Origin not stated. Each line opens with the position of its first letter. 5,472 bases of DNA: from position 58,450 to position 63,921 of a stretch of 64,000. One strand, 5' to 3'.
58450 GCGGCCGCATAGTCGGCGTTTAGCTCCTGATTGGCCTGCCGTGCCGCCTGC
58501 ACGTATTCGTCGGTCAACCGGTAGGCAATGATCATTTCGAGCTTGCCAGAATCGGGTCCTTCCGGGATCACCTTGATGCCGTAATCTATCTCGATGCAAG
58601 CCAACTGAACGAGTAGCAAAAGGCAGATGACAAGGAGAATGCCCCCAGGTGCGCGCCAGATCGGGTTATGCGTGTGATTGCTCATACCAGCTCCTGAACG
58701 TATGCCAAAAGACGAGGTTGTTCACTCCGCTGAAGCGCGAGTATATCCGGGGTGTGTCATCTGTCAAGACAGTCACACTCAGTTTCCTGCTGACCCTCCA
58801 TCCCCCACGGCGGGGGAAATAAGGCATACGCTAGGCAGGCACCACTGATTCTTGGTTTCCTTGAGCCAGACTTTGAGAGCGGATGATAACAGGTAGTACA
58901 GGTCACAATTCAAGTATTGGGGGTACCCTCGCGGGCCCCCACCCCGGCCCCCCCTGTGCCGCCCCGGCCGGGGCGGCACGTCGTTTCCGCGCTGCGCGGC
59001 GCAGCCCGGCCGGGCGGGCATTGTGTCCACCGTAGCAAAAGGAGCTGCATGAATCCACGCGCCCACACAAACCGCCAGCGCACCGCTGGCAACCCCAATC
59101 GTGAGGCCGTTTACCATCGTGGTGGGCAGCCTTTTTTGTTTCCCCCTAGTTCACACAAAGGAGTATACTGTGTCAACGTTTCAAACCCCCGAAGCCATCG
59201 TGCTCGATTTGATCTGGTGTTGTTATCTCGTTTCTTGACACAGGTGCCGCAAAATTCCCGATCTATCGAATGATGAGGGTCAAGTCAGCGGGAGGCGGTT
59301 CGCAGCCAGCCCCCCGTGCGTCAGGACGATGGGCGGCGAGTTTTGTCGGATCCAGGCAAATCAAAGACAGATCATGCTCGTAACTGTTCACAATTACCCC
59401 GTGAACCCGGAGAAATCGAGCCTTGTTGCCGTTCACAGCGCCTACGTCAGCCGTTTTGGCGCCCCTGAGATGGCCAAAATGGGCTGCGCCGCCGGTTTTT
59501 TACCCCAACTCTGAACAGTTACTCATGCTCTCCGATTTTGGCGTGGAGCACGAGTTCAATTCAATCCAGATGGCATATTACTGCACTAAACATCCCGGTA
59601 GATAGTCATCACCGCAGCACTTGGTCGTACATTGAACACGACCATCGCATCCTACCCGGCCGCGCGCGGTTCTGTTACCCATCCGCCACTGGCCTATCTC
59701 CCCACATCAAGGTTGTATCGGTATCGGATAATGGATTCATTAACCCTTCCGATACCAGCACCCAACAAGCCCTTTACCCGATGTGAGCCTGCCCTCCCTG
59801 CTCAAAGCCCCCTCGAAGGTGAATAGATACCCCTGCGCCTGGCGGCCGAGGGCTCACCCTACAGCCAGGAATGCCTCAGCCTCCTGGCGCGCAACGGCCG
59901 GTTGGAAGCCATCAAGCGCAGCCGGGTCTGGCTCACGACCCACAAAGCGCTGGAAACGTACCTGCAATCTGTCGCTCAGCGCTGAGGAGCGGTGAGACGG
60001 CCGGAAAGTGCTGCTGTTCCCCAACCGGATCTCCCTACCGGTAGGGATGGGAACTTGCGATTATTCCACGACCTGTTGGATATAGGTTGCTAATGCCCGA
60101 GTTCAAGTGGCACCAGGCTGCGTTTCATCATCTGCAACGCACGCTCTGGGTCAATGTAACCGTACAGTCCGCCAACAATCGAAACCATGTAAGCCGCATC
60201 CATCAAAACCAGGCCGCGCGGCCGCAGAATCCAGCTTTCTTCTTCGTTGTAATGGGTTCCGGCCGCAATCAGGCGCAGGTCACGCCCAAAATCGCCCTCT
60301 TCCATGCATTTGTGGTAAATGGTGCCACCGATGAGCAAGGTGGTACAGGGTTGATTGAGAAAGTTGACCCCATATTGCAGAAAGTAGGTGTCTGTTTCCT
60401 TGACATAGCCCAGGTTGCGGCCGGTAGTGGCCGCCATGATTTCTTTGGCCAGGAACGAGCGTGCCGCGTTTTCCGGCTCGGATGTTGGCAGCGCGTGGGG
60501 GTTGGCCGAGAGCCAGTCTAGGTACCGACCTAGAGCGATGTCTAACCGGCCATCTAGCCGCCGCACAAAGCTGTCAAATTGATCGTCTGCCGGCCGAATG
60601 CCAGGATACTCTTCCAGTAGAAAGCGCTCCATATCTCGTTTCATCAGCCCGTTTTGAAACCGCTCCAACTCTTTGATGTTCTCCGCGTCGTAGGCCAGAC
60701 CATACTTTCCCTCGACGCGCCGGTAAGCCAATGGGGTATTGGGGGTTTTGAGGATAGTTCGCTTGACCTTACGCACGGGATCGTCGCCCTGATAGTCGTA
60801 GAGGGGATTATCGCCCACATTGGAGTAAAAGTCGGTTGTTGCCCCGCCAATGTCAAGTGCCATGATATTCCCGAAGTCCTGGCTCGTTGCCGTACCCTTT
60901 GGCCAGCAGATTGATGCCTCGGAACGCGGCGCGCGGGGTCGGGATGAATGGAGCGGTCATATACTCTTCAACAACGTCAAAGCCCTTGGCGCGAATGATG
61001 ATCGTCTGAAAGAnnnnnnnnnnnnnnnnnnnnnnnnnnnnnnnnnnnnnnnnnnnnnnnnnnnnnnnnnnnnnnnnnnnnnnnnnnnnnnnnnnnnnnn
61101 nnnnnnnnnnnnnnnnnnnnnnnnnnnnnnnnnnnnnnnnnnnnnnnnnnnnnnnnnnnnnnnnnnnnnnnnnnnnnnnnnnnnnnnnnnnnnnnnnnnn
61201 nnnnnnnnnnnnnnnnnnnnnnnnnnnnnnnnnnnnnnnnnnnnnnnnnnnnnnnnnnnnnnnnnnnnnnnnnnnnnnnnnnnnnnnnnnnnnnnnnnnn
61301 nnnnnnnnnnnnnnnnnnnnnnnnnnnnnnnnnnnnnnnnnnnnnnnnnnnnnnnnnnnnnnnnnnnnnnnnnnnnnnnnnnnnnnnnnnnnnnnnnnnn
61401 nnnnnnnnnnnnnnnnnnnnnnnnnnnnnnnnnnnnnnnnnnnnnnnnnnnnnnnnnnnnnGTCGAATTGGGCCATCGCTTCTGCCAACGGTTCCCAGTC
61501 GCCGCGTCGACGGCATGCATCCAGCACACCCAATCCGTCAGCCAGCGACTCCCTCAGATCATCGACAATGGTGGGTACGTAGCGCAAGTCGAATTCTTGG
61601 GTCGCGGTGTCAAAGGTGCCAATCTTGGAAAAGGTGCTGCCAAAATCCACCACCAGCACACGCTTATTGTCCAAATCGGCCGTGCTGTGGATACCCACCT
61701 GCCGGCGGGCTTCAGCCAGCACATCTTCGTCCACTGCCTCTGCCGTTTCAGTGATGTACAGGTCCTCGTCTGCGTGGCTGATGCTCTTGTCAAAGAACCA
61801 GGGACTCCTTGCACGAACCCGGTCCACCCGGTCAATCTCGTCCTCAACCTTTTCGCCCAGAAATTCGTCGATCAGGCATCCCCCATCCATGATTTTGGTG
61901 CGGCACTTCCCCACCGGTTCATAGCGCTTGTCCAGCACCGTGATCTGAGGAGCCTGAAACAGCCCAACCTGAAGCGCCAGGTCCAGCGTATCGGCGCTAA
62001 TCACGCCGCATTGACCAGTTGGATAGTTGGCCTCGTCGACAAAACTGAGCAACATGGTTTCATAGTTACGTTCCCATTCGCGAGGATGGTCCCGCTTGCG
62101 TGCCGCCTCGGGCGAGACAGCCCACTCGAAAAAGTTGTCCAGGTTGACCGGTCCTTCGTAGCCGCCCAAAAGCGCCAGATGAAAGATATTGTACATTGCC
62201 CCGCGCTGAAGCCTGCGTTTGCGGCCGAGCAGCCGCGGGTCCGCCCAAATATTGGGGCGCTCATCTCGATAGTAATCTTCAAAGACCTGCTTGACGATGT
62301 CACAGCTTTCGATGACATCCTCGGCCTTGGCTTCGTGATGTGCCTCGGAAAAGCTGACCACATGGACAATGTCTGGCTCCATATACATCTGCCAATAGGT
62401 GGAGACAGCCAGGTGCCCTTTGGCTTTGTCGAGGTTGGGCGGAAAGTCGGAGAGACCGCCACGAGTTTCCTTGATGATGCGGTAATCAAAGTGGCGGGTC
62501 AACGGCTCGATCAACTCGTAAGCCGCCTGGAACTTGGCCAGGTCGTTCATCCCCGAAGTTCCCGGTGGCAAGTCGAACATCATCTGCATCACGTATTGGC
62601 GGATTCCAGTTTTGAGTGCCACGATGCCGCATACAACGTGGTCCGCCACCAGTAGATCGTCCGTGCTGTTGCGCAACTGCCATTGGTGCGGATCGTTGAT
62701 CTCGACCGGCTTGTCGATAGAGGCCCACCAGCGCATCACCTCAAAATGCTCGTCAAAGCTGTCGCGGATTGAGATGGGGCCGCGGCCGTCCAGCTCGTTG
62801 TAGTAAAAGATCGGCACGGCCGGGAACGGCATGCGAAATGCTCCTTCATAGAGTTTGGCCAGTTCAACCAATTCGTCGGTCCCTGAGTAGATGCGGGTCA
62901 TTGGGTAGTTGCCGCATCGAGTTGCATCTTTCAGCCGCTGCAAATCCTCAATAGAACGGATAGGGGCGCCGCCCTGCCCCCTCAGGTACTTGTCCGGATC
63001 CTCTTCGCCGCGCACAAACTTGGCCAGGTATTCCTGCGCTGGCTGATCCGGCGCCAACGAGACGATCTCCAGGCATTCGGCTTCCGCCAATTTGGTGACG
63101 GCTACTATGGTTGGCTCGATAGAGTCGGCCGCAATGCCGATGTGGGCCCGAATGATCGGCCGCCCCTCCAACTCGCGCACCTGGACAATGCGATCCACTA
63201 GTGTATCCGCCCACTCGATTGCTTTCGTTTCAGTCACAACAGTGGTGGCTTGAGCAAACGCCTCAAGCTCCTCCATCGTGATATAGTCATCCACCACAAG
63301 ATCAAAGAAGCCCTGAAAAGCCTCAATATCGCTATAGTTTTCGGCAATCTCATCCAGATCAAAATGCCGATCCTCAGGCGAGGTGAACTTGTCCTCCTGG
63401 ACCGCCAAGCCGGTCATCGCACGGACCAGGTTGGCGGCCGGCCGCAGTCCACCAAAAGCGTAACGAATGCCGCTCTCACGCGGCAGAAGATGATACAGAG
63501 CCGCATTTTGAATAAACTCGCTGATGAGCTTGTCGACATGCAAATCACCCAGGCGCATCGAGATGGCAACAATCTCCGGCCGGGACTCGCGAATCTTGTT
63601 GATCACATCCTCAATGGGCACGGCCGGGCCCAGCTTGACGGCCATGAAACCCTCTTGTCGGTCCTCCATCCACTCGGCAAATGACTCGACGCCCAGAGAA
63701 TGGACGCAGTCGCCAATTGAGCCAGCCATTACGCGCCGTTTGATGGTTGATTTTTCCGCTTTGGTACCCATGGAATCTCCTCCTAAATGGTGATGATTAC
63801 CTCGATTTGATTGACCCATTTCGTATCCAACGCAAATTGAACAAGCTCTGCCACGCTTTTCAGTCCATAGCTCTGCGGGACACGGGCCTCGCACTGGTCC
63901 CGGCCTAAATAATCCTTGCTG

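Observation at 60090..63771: Single-polypeptide fusion of GlmS-like, GlmE-like and GlmL-like modules (B12-dependent mutase plus its accessory ASKHA protein)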

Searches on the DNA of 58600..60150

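Call 76: search_rna_families(source=window, start=58600, end=60150, threshold=evalue, max_evalue=1)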
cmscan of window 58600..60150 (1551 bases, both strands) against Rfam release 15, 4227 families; matches with E-value up to 1: 1.
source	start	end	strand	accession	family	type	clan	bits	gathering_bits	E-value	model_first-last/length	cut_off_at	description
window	59580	59617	-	RF00151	SNORD58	Gene; snRNA; snoRNA; CD-box;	CL00064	20.1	42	0.35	1-65/65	no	Small nucleolar RNA SNORD58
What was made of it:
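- Tried and rejected: A permissive Rfam scan of the ORF-free 58600-60150 stretch gave only a chance snoRNA hit (call 76).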

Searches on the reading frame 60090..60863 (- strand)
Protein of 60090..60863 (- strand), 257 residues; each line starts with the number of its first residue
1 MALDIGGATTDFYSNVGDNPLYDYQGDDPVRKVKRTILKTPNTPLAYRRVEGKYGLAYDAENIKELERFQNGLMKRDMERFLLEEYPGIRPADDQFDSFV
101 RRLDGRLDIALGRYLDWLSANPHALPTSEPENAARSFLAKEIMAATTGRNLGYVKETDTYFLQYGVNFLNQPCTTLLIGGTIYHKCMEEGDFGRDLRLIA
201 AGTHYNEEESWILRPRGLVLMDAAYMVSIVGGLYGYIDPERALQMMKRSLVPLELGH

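Call 3: search_protein_families(library=pfam, proteins=[window:60090-60863:-], max_evalue=0.01)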
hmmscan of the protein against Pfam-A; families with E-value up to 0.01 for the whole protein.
window:60090-60863:- (257 aa): 1 family
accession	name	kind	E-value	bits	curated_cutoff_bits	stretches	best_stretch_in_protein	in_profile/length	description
PF13941.12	MutL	-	2.6e-11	43.4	27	1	1-250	247-450/450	MutL protein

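Call 4: search_protein_families(library=ncbifam, proteins=[window:60090-60863:-], max_evalue=0.01)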
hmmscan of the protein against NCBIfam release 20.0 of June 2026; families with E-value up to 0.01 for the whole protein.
window:60090-60863:- (257 aa): 3 families
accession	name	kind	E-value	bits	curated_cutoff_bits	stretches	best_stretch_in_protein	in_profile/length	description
NF040745.1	accessory_GlmL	equivalog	1.7e-11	43.6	475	2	1-69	250-307/459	methylaspartate mutase accessory protein GlmL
TIGR01319.1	glmL_fam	subfamily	3.1e-06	26.3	204.05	0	1-65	247-299/456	GlmL family protein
NF040744.1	ornith_Or-4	equivalog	0.0001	21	600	0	1-103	251-340/448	GlmL-related ornithine degradation protein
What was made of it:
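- GlmL-family proteins accompany AdoCbl mutases (NCBIfam names, call 4).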

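Call 77: list_cluster_members(proteins=[P0001, window:60093-60863:-, P0084])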
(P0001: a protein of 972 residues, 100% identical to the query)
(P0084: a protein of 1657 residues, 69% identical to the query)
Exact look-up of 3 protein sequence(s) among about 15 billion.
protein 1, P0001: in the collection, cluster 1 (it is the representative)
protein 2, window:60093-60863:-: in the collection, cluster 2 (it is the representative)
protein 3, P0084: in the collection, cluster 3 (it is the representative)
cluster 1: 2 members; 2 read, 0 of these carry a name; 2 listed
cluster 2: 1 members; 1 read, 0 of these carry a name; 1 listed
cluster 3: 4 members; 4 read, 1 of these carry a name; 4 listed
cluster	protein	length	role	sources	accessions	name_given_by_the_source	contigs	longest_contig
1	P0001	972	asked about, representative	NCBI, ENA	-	-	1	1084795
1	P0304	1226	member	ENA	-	-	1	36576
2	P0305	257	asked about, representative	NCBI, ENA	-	-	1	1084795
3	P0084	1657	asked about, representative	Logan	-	-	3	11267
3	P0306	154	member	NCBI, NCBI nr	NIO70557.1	MAG: methionine synthase, partial [Anaerolineae bacterium] | methionine synthase [Anaerolineae bacterium]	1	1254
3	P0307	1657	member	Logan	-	-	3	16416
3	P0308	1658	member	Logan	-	-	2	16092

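Call 82: search_protein_families(library=ncbifam, proteins=[P0304], max_evalue=0.01)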
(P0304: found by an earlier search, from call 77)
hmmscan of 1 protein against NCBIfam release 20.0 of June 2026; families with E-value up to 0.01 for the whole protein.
P0304 (1226 aa): 6 families
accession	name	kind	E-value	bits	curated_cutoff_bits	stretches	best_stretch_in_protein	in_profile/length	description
NF040745.1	accessory_GlmL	equivalog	5.8e-78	262.7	475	2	705-1038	1-307/459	methylaspartate mutase accessory protein GlmL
TIGR01319.1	glmL_fam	subfamily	6.2e-56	190.2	204.05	1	708-1034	1-299/456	GlmL family protein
NF040744.1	ornith_Or-4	equivalog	2.5e-48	164.8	600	1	769-1071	65-339/448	GlmL-related ornithine degradation protein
NF040655.1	MtaC_Meth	equivalog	0.0063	15.6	420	0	9-69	117-175/253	methanol--corrinoid protein MtaC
NF040669.1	MtaC2_Meth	equivalog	0.0076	15.6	450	0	7-69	122-182/267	methanol--corrinoid protein MtaC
NF047996.1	corrin_MtgC_2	exception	0.0099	15.4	370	0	10-74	88-150/212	glycine betaine-specific corrinoid protein MtgC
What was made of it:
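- On GlmL/MutL family (PF13941, TIGR01319): 190.2 and 262.7 bits (call 82).
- NCBIfam equivalog scores are far below cut-off (262.7 versus 475, call 82).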

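Call 83: search_protein_families(library=pfam, proteins=[P0304, L090:4146-5603:+, L090:8805-9989:+, L090:7710-8798:+], max_evalue=1)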
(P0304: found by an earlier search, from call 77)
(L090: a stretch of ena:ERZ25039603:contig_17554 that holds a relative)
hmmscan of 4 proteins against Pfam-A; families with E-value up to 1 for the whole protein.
P0304 (1226 aa): 3 families
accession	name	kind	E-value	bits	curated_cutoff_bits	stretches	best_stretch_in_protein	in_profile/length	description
PF13941.12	MutL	-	1.2e-77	262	27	1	705-1219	1-450/450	MutL protein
PF02310.24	B12-binding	-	2.3e-06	27.9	32.1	1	13-74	2-61/121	B12 binding domain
PF23158.1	DUF7056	-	0.18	11.8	27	0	55-89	11-43/54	Domain of unknown function (DUF7056)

L090:4146-5603:+ (485 aa): 1 family
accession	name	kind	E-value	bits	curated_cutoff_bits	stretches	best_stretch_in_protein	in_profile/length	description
PF06253.16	MTTB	-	6.7e-91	305.2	25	1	14-476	31-492/500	Trimethylamine methyltransferase (MTTB)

L090:8805-9989:+ (394 aa): 1 family
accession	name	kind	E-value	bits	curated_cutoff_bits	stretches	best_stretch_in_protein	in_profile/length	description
PF02317.23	Octopine_DH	-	2.1e-35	122.4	30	1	185-347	2-148/150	NAD/NADP octopine/nopaline dehydrogenase, alpha-helical domain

L090:7710-8798:+ (362 aa): 2 families
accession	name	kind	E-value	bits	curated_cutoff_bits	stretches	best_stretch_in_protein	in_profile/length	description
PF03417.21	AAT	-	4.7e-21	75.9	23.2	1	124-349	5-221/225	Acyl-coenzyme A:6-aminopenicillanic acid acyl-transferase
PF01804.23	Penicil_amidase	-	0.023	14.1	21.3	1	67-172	168-229/675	Penicillin amidase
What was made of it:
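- On Glutamate mutase (GlmS + GlmE, EC 5.4.99.1): No hit at E <= 1 for the intact protein (call 83).
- On GlmL/MutL family (PF13941, TIGR01319): 262 bits against a cut-off of 27, profile positions 1-450 of 450, aa 705-1219 of the intact protein (call 83).
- The module is of GlmL type (calls 3, 83).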

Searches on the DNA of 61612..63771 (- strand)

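Call 71: search_rna_families(sources=[L010, L011, L019, L021, L022, L028], threshold=gathering)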
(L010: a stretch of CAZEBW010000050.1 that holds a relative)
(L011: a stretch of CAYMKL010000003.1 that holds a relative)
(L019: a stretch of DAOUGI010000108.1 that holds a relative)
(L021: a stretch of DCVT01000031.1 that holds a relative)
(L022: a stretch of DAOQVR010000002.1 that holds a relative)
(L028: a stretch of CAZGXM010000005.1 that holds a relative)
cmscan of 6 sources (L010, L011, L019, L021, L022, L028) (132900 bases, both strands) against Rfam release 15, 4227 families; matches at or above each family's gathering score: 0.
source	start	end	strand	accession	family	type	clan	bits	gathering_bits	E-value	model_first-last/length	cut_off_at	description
